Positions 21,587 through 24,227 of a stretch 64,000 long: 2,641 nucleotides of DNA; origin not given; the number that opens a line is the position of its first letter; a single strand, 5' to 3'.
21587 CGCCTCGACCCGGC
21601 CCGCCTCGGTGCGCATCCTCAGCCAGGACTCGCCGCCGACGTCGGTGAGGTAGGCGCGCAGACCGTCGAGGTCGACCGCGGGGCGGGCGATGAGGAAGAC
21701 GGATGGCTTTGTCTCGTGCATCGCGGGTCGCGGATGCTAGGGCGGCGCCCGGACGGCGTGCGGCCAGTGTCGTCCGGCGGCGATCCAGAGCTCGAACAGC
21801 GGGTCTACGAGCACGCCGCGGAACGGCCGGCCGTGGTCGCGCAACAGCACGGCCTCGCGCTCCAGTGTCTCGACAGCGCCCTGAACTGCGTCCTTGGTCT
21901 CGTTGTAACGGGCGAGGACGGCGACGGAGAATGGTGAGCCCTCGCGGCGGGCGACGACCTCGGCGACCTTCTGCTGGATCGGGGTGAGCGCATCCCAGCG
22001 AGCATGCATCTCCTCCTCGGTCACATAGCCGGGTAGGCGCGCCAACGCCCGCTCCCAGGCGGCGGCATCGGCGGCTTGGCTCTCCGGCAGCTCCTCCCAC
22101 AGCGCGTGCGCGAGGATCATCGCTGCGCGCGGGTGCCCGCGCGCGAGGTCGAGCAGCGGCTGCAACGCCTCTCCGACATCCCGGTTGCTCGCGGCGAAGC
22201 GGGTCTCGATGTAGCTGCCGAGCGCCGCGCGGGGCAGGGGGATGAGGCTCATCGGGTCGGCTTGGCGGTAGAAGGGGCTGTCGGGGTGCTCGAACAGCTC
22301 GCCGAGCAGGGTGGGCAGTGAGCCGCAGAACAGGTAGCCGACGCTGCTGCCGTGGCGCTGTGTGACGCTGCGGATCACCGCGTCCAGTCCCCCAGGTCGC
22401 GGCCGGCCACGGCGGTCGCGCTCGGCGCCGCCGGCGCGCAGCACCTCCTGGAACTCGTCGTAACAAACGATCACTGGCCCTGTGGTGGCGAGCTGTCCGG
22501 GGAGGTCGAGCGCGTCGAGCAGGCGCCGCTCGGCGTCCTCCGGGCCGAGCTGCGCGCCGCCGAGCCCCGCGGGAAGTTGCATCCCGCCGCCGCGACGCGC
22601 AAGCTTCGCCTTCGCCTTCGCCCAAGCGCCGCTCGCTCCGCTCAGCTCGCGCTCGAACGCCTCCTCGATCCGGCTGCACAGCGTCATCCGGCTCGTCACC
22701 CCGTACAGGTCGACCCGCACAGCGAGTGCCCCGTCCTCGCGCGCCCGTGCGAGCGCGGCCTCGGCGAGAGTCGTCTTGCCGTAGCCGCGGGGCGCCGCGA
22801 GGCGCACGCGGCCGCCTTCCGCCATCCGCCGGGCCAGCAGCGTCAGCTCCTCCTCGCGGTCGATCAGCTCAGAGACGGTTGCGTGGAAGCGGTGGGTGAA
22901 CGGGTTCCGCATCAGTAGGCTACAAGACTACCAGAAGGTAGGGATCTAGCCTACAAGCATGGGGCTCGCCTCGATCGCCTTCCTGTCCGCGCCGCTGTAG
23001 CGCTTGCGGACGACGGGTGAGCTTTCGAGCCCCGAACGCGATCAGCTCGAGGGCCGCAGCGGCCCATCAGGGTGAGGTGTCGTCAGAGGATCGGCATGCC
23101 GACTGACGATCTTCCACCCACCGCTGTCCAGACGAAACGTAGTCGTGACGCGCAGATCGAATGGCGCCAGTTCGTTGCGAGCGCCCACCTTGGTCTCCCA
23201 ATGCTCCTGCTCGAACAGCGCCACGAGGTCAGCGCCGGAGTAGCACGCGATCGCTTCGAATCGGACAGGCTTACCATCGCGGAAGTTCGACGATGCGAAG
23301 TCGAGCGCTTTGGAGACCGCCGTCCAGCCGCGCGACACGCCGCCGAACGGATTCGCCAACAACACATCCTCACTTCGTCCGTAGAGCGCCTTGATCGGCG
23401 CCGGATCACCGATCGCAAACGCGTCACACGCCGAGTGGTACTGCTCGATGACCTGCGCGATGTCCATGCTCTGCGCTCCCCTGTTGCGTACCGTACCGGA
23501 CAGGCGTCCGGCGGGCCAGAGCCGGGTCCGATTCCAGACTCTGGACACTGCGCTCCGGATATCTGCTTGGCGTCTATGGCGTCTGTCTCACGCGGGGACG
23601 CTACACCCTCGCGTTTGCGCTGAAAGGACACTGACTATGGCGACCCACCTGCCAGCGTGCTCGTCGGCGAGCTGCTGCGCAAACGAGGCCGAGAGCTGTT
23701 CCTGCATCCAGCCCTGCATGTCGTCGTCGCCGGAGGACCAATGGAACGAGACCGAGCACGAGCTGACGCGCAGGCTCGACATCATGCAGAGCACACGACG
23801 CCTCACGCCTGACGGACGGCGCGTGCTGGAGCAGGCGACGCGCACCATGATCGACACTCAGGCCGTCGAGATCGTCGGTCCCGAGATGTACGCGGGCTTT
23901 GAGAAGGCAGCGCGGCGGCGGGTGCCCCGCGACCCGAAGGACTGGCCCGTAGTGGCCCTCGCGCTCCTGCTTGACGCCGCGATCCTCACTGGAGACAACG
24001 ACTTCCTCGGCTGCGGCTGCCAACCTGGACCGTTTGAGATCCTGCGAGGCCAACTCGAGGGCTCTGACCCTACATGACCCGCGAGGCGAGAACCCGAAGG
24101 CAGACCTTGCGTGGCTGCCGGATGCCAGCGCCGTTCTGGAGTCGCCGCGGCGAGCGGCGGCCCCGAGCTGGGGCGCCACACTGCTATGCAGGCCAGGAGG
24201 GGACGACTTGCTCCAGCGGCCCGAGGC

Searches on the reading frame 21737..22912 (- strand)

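Call 37: search_protein_families(library=pfam, proteins=[window:21737-22912:-], max_evalue=0.001)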
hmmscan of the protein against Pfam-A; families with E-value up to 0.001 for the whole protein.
window:21737-22912:- (391 aa): 2 families
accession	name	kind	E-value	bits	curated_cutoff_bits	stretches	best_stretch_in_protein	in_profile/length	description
PF13191.12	AAA_16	-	3e-06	28.3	32.6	1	17-156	3-143/167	AAA ATPase domain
PF13401.12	AAA_22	-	7.3e-05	23.5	27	1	39-107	11-65/130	AAA domain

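Call 54: search_protein_families(library=padloc, proteins=[window:21737-22912:-], max_evalue=0.001)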
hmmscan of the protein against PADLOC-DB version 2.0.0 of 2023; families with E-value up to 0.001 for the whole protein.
window:21737-22912:- (391 aa): 0 families

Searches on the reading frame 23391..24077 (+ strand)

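Call 37: search_protein_families(library=pfam, proteins=[window:23391-24077:+], max_evalue=0.001)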
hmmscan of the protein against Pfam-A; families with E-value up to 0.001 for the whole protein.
window:23391-24077:+ (228 aa): 1 family
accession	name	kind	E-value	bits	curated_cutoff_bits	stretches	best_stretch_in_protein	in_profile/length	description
PF10130.15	PIN_2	-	1.3e-17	64.7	22.4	1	123-210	37-120/133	PIN domain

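Call 54: search_protein_families(library=padloc, proteins=[window:23391-24077:+], max_evalue=0.001)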
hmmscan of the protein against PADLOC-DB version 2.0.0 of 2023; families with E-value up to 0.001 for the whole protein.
window:23391-24077:+ (228 aa): 0 families
